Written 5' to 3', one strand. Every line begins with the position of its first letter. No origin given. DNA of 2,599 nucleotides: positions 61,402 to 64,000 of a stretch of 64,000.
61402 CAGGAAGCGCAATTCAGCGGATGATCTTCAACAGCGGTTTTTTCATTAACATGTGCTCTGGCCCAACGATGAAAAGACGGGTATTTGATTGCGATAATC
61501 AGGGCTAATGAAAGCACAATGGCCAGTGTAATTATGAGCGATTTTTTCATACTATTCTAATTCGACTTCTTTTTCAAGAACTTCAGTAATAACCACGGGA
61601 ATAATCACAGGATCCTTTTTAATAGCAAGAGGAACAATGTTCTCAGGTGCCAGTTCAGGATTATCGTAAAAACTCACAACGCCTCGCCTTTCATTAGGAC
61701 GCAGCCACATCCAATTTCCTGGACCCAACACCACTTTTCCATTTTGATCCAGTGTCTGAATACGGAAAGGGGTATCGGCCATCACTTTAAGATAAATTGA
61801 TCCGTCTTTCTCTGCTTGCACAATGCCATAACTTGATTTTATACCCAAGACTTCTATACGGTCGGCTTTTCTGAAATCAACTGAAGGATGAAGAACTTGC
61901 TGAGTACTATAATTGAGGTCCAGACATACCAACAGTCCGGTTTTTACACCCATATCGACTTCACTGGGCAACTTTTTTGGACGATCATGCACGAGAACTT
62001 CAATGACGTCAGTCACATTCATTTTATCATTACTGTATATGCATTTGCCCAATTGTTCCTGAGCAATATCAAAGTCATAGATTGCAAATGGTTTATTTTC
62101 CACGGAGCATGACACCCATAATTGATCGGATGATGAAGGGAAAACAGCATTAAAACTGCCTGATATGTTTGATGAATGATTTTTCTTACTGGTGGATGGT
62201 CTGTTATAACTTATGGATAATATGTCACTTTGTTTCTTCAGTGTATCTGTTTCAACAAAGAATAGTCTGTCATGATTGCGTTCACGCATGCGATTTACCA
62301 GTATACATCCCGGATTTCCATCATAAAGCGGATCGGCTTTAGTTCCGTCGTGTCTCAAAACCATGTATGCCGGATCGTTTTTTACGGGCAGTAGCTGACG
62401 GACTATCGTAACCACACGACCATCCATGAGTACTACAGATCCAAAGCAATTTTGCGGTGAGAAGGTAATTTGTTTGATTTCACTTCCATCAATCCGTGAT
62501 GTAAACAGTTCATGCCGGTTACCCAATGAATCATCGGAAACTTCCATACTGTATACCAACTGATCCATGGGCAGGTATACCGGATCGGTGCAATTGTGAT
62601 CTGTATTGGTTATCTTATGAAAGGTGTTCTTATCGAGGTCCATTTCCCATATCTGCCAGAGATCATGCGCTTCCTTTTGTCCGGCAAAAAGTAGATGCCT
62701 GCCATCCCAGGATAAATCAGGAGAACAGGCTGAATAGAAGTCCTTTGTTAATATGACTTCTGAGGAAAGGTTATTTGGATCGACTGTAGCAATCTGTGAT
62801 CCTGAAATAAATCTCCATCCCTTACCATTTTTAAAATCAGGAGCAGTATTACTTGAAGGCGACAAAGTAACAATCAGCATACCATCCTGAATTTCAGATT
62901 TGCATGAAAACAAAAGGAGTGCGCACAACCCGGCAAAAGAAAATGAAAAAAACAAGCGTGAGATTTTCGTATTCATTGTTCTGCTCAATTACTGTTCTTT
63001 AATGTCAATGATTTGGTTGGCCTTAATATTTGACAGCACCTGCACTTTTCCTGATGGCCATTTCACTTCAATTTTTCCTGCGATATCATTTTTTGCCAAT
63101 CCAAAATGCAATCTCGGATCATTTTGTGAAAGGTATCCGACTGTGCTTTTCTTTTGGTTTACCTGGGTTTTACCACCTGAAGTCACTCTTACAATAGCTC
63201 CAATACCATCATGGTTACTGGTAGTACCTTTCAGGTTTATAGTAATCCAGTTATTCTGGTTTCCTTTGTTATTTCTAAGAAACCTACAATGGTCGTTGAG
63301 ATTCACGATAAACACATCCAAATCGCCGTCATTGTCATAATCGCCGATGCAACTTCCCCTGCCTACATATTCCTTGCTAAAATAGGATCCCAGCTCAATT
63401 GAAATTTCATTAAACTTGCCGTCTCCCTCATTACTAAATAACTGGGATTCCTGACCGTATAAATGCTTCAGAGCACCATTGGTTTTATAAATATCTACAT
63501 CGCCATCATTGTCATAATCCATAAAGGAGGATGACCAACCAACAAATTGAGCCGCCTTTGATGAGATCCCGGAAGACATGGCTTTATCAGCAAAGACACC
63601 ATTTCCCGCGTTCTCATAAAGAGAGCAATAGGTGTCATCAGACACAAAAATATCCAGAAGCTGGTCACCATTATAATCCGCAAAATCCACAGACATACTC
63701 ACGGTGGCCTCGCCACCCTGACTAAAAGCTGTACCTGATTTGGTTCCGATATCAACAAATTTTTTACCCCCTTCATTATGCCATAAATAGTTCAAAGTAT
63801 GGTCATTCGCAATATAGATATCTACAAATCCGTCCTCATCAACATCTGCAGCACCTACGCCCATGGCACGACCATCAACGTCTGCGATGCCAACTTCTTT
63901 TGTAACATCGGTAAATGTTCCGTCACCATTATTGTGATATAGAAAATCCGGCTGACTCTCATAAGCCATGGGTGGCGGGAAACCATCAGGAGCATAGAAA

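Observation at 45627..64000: An 18-kb, 13-gene co-directional cluster mixes exported propeller/heme/FG-GAP proteins with cytoplasmic biosynthetic enzymes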

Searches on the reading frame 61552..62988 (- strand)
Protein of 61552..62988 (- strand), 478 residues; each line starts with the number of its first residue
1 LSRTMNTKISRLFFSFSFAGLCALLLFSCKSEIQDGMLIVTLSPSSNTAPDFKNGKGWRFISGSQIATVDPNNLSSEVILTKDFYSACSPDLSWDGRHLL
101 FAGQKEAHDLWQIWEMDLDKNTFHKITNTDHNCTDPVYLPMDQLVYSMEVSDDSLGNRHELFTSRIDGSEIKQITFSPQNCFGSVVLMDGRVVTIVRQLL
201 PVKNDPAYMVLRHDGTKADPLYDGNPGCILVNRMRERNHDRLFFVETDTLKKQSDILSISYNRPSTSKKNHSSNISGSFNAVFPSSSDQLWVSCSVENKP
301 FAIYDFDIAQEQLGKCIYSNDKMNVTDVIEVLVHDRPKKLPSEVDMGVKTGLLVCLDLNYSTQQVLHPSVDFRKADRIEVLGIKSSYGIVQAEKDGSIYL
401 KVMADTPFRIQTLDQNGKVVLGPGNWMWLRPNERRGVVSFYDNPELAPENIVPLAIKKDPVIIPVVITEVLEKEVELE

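Call 4: search_protein_families(library=pfam, proteins=[window:61552-62988:-], max_evalue=0.01)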
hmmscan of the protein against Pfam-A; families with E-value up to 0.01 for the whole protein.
window:61552-62988:- (478 aa): 1 family
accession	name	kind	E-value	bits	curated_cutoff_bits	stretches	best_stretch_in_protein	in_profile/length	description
PF18582.6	HZS_alpha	-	1.8e-10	41.6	26.6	1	382-438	38-94/98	Hydrazine synthase alpha subunit middle domain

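Call 6: search_protein_families(library=ncbifam, proteins=[window:61552-62988:-], max_evalue=0.001)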
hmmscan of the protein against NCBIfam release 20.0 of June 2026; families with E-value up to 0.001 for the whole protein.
window:61552-62988:- (478 aa): 2 families
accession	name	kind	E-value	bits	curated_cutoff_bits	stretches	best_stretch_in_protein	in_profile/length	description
NF052339.1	hydrazine_alpha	equivalog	6.2e-23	80.6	800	2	60-141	79-159/804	hydrazine synthase subunit alpha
TIGR02800.1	propeller_TolB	equivalog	3.7e-06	26.1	343.15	1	85-197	235-341/418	Tol-Pal system beta propeller repeat protein TolB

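Call 26: search_solved_structures(query=window:61552-62988:-, max_evalue=0.01, show_alignments=1)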
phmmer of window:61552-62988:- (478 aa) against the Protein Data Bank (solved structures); distinct sequences matched with E-value up to 0.01: 1.
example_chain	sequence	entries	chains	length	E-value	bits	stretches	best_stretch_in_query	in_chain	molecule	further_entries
5c2v_A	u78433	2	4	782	1.7e-14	56.7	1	37-140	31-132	HYDRAZINE SYNTHASE ALPHA SUBUNIT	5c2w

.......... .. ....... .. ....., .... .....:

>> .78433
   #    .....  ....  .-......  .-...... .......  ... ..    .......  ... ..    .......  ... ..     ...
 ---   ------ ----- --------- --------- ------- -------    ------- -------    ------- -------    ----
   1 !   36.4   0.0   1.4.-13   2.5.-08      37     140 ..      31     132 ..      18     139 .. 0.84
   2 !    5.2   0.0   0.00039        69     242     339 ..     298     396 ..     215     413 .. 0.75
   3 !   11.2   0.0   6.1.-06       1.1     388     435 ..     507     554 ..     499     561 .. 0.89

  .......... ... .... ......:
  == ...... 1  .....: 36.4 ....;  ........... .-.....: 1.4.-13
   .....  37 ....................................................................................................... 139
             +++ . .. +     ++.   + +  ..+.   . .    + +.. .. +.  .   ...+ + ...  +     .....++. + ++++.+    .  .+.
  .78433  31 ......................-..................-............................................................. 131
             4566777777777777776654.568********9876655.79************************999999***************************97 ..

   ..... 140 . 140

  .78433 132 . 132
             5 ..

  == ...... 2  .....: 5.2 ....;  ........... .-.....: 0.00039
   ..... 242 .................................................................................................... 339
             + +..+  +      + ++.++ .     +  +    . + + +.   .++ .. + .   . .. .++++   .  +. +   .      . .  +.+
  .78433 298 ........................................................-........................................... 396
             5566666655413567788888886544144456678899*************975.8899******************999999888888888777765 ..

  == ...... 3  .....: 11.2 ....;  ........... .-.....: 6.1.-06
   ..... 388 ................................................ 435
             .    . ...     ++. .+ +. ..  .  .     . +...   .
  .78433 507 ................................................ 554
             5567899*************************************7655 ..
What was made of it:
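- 61552..62988 (-): g12: hydrazine-synthase alpha-like lipoprotein, made of a propeller plus the HZS_alpha middle domain. The likely start is the ATG at 62976. The haem motif is lost. PDB 5c2v_A at E 1.7e-14, aligned in three collinear segments (call 26).
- On Hydrazine synthase (anammox HZS): The alignment ends at about residue 554 of 5c2v_A (call 26).
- g12 hits PF18582, NF052339 and 5c2v_A at E 1.7e-14 (calls 4, 6, 26).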

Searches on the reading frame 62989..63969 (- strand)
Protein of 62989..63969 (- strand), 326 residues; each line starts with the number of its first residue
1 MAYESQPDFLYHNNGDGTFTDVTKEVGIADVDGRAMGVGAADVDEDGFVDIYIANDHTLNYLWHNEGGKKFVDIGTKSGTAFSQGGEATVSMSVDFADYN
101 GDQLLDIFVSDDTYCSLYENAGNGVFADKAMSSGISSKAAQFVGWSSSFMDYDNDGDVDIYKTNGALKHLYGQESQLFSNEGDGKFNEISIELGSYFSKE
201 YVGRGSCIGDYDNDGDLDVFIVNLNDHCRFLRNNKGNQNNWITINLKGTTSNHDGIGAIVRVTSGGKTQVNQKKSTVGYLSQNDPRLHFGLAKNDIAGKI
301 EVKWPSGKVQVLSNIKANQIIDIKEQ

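Call 4: search_protein_families(library=pfam, proteins=[window:62989-63969:-], max_evalue=0.01)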
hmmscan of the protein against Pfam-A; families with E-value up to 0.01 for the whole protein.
window:62989-63969:- (326 aa): 2 families
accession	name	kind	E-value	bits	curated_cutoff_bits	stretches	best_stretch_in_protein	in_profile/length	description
PF13517.12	FG-GAP_3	-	4.2e-33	114.2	26.9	5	42-109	1-61/61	FG-GAP-like repeat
PF07593.17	UnbV_ASPIC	-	1.8e-22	79.4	23.4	1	255-321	1-67/68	ASPIC and UnbV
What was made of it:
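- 62989..64000 (-): g13: CRTAC1-like FG-GAP/UnbV_ASPIC propeller lipoprotein. It is truncated by the window edge; the full length is 566 aa. Pfam FG-GAP_3 114 bits and UnbV_ASPIC 79 bits (call 4).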

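Call 6: search_protein_families(library=ncbifam, proteins=[window:62989-63969:-], max_evalue=0.001)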
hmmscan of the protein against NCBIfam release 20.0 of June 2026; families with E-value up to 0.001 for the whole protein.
window:62989-63969:- (326 aa): 0 families
